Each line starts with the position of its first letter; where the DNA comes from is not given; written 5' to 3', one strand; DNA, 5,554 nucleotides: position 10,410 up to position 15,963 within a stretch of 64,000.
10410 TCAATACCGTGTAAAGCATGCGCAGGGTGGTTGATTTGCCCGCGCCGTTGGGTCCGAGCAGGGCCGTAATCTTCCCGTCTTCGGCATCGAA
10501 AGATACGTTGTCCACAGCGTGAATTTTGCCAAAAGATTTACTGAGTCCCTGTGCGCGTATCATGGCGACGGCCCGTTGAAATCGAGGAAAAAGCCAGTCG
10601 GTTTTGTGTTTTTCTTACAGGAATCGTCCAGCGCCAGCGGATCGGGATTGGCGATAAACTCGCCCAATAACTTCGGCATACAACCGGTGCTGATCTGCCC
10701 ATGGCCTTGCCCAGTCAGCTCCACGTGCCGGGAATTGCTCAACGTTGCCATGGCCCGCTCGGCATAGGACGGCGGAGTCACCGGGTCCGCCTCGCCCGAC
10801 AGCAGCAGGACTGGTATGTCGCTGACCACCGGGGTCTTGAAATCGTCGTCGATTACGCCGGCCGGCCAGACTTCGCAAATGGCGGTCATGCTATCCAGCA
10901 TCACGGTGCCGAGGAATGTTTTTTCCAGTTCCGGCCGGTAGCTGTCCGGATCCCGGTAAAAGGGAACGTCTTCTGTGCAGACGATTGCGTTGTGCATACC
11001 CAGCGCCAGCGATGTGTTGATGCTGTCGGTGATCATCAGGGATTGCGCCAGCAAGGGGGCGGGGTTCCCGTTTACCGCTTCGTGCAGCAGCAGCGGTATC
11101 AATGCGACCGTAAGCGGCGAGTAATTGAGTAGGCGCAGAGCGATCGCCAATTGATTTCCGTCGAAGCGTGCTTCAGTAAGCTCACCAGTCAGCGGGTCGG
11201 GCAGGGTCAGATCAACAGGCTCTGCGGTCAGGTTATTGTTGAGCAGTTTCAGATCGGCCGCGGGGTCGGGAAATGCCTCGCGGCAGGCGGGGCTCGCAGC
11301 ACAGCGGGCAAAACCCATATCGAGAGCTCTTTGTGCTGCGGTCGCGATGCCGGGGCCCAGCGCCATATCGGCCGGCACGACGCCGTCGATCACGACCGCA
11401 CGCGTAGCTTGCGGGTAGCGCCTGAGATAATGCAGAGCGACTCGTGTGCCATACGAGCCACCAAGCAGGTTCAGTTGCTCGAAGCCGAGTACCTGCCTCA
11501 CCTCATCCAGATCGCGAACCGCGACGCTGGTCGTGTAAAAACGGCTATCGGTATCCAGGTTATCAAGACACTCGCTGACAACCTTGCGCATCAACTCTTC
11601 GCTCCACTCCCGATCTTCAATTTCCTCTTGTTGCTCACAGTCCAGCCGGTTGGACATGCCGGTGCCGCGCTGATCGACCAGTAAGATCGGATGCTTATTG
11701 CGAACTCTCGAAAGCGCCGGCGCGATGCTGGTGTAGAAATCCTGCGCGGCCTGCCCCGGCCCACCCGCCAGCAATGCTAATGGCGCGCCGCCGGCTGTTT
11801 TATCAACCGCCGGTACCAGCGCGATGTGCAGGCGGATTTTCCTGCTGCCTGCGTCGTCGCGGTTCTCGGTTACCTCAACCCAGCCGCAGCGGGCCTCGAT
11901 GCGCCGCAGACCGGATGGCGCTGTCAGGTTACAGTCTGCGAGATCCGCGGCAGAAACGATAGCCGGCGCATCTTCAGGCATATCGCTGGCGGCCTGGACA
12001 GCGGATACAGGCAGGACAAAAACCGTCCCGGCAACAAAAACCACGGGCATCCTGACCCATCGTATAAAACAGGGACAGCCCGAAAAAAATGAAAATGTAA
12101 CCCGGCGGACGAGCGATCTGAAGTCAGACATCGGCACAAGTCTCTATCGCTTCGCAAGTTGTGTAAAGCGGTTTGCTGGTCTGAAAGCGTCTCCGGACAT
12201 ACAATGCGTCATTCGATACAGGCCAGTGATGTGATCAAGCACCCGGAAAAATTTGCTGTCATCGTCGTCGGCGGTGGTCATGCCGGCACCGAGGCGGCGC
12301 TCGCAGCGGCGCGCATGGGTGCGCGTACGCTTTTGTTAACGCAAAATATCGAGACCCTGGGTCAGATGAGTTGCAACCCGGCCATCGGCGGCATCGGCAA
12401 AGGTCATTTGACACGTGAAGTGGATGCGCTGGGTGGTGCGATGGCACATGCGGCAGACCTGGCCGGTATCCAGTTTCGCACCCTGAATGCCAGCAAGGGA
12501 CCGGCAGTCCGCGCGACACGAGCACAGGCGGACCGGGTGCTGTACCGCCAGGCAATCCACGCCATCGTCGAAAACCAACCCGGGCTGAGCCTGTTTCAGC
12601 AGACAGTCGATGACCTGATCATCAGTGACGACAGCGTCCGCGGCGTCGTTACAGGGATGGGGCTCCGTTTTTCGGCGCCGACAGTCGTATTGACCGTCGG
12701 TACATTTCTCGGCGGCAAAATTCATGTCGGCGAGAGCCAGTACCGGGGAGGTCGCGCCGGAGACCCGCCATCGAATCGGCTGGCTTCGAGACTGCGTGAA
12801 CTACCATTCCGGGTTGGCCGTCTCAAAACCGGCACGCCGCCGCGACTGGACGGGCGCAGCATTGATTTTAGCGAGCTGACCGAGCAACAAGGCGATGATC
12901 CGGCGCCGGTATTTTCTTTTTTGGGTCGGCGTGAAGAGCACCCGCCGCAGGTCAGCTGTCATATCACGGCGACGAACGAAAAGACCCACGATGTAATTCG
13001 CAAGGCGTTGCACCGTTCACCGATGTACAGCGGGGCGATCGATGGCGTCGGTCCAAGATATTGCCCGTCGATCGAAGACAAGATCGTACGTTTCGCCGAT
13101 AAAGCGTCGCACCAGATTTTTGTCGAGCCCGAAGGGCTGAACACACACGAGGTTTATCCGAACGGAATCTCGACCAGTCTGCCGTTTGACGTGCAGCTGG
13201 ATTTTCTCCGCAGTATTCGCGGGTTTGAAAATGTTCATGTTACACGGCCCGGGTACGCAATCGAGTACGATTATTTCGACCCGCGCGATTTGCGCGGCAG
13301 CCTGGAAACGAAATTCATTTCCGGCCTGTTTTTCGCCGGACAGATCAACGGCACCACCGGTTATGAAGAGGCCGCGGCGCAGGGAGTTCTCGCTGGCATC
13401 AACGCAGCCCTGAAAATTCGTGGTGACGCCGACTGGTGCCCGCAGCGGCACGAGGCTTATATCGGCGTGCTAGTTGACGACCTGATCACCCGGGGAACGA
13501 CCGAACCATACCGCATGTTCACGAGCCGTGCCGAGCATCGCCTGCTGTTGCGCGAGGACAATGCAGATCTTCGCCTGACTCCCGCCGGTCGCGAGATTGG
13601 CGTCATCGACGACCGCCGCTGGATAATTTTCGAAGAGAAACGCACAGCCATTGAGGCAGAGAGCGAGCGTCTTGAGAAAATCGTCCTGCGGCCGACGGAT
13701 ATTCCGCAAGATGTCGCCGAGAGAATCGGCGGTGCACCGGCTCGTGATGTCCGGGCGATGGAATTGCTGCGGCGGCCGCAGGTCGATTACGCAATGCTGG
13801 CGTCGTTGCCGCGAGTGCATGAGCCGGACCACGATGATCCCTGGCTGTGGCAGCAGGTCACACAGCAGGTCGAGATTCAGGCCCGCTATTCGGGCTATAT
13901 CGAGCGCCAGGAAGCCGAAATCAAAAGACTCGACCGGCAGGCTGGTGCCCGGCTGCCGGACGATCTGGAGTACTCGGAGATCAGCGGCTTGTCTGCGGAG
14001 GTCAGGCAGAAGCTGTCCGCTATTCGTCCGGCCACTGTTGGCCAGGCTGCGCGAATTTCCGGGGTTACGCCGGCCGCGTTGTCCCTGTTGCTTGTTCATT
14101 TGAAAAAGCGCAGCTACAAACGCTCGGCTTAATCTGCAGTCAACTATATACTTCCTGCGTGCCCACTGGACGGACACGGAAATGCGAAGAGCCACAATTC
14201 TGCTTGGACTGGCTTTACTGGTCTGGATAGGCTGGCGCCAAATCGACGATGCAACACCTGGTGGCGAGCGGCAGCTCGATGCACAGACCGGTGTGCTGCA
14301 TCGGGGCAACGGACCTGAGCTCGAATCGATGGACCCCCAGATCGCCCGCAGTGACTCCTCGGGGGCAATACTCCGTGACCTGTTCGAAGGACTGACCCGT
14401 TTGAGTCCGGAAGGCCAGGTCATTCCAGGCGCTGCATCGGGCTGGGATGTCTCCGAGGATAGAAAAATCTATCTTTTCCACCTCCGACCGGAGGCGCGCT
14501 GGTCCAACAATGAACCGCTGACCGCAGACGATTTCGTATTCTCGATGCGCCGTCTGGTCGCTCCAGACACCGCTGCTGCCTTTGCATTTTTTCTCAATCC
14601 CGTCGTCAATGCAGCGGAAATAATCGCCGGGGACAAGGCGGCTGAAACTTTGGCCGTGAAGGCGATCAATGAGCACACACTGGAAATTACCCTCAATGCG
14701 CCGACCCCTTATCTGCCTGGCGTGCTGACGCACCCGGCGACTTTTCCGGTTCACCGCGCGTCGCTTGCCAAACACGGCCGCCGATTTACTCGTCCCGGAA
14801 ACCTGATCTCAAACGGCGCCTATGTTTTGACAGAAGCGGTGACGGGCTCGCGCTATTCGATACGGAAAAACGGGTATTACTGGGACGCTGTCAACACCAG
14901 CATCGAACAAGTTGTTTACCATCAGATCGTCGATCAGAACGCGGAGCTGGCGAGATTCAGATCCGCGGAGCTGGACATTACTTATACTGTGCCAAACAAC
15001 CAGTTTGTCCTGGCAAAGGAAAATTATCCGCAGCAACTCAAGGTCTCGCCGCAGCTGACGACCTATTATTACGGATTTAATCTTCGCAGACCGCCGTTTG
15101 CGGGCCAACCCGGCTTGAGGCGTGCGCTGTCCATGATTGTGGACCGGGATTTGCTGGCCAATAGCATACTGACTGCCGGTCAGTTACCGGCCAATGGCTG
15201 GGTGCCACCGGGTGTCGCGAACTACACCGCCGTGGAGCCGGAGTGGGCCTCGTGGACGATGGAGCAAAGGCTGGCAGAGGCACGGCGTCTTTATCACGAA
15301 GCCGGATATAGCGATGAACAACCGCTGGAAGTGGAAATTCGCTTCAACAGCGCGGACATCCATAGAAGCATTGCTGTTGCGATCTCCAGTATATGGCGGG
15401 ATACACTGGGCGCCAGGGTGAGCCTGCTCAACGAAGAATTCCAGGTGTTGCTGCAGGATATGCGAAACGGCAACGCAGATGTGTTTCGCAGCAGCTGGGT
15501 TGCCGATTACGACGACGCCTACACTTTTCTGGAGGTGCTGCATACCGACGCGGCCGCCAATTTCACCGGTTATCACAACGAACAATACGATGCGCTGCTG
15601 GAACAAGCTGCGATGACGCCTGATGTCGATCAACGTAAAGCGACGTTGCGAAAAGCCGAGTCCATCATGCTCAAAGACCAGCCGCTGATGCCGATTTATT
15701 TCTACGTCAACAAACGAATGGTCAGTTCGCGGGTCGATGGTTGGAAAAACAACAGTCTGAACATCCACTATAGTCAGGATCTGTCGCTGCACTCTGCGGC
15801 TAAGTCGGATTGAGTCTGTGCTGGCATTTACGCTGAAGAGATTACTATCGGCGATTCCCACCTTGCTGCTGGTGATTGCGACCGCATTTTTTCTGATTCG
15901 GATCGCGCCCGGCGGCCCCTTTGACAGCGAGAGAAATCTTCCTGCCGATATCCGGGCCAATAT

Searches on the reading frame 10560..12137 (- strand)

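Call 24: search_protein_families(library=ncbifam, proteins=[window:10560-12137:-], max_evalue=1e-10)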
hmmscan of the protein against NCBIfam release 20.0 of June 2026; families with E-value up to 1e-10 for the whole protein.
window:10560-12137:- (525 aa): 1 family
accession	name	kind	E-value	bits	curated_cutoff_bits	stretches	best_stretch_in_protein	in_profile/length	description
TIGR01250.1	pro_imino_pep_2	subfamily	2.3e-12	47.1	167.65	0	113-253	21-129/288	proline iminopeptidase-family hydrolase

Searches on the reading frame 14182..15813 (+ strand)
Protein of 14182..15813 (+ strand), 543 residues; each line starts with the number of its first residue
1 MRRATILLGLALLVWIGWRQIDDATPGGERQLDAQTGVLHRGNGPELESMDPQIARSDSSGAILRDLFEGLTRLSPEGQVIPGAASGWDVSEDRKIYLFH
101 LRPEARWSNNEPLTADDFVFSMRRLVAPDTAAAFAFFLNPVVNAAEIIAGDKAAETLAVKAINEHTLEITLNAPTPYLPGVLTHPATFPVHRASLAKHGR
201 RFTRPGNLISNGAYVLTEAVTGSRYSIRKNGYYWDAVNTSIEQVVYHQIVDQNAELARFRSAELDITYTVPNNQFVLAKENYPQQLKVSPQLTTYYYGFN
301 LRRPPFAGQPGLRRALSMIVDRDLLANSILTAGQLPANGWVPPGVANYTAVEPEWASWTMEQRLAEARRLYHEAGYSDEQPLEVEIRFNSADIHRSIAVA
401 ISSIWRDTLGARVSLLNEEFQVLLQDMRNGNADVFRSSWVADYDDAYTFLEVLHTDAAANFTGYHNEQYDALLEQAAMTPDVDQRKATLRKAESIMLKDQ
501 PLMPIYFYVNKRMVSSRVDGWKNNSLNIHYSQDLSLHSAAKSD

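Call 24: search_protein_families(library=ncbifam, proteins=[window:14182-15813:+], max_evalue=1e-10)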
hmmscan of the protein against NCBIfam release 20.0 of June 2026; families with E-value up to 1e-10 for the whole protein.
window:14182-15813:+ (543 aa): 9 families
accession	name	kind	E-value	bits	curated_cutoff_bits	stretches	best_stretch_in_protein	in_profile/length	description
NF011684.0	PRK15104.1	equivalog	2e-136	455.9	947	1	34-524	36-527/543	oligopeptide ABC transporter substrate-binding protein OppA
NF007287.0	PRK09755.1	equivalog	2.8e-107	359.8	1098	1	38-535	34-531/535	ABC transporter substrate-binding protein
NF045467.1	Opp4A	equivalog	2.1e-30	105.5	650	1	52-529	51-549/556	oligopeptide ABC transporter substrate-binding protein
NF011942.0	PRK15413.1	equivalog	4.6e-27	94.9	594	1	46-516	37-488/512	glutathione ABC transporter substrate-binding protein GsiB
NF043070.1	DppA_dipep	equivalog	4.9e-24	84.8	1005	1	50-536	42-534/535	dipeptide ABC transporter periplasmic-binding protein DppA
TIGR02294.1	nickel_nikA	equivalog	6.1e-24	84.4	393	1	66-505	34-470/501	nickel ABC transporter substrate-binding protein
NF011689.0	PRK15109.1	equivalog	2.8e-21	75.8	560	1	46-507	43-509/547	ABC transporter substrate-binding protein SapA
NF045468.1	Opp5A_nikA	equivalog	3.5e-21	75.2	600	1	65-525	42-476/488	nickel ABC transporter substrate-binding protein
NF043077.1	MMSYN1_0169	equivalog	1.3e-15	57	650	0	158-259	259-368/896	oligopeptide ABC transporter substrate-binding protein OppA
